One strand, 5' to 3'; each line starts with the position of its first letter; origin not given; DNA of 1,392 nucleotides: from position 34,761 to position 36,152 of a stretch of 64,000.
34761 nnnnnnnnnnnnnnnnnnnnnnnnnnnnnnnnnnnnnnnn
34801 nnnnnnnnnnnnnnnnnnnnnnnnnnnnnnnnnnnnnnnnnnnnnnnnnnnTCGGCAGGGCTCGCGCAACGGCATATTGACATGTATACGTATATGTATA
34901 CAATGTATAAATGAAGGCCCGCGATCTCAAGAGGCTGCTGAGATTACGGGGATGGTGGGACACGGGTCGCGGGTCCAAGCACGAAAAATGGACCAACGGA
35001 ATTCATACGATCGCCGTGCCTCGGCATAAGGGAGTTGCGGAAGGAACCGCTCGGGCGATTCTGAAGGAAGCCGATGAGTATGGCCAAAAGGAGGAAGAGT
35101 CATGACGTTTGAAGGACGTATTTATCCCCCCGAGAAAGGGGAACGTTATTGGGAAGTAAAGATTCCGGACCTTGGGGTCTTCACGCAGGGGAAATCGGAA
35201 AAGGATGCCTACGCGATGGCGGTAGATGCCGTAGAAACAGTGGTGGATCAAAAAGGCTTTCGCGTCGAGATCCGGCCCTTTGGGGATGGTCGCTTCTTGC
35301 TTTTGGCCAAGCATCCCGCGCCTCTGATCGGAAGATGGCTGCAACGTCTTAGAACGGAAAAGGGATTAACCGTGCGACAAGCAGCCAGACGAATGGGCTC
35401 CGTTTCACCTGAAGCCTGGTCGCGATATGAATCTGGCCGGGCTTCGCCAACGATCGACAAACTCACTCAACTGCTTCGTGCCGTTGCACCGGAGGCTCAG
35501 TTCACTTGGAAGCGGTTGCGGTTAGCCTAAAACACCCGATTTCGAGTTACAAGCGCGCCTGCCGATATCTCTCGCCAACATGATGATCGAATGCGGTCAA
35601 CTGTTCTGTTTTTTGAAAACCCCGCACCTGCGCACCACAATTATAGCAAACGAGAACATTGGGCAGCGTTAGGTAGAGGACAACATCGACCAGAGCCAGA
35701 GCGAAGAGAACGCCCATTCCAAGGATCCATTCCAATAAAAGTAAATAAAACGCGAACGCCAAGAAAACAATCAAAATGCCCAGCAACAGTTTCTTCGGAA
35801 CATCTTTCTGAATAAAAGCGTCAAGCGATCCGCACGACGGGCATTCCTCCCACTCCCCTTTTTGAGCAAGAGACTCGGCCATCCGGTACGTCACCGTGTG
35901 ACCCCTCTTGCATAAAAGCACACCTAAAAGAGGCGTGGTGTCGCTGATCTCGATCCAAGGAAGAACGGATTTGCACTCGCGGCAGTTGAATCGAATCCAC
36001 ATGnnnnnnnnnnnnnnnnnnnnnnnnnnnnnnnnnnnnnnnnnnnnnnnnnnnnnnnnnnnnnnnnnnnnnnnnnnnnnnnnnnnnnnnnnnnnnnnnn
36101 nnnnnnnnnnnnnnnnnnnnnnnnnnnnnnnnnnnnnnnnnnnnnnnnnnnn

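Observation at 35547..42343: Translationally coupled 8-gene operon encoding a truncated complex-I-like module (NuoB-D fusion, NuoG, NuoI) with ferredoxin and novel membrane proteins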

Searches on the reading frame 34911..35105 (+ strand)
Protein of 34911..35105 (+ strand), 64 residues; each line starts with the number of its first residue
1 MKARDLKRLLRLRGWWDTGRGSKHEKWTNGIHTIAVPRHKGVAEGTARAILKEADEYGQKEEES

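Call 85: search_protein_families(library=pfam, proteins=[window:34911-35105:+], max_evalue=0.0001)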
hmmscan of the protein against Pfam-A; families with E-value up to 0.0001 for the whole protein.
window:34911-35105:+ (64 aa): 1 family
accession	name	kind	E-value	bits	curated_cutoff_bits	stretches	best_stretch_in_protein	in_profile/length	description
PF07927.17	HicA_toxin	-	9.6e-08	32.5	27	1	3-54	1-56/58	HicA toxin of bacterial toxin-antitoxin,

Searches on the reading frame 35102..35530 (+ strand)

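Call 4: search_protein_families(library=pfam, proteins=[window:35102-35530:+], max_evalue=0.01)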
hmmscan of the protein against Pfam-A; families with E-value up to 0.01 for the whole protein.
window:35102-35530:+ (142 aa): 4 families
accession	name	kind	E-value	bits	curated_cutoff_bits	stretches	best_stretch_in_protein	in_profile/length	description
PF13560.12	HTH_31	-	1.6e-11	44.8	27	1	76-127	2-53/64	Helix-turn-helix domain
PF01381.28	HTH_3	-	4.4e-09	36.7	23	1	80-127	1-47/55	Helix-turn-helix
PF12844.13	HTH_19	-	0.00034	20.9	30.2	1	77-127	1-50/64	Helix-turn-helix domain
PF15731.11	MqsA_antitoxin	-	0.009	16.6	30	0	79-126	73-118/131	Antitoxin component of bacterial toxin-antitoxin system, MqsA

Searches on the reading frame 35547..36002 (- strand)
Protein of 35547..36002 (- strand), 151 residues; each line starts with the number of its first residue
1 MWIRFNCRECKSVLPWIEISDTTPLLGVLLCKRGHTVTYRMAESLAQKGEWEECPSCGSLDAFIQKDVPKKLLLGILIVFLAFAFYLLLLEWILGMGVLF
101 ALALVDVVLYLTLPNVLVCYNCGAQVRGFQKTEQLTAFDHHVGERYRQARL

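Call 4: search_protein_families(library=pfam, proteins=[window:35547-36002:-], max_evalue=0.01)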
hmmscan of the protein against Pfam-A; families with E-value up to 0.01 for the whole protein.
window:35547-36002:- (151 aa): 1 family
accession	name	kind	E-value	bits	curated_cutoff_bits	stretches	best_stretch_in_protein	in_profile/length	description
PF17981.7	ADD_ATRX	-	0.0042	17.3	25.7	0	116-132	11-27/56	Cysteine Rich ADD domain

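Call 7: search_protein_families(library=ncbifam, proteins=[window:35547-36002:-], max_evalue=0.001)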
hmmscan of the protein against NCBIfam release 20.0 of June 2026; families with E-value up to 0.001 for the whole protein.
window:35547-36002:- (151 aa): 0 families

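Call 82: search_solved_structures(query=window:35547-36002:-, max_evalue=1)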
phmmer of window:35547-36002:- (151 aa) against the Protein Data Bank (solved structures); distinct sequences matched with E-value up to 1: 0.
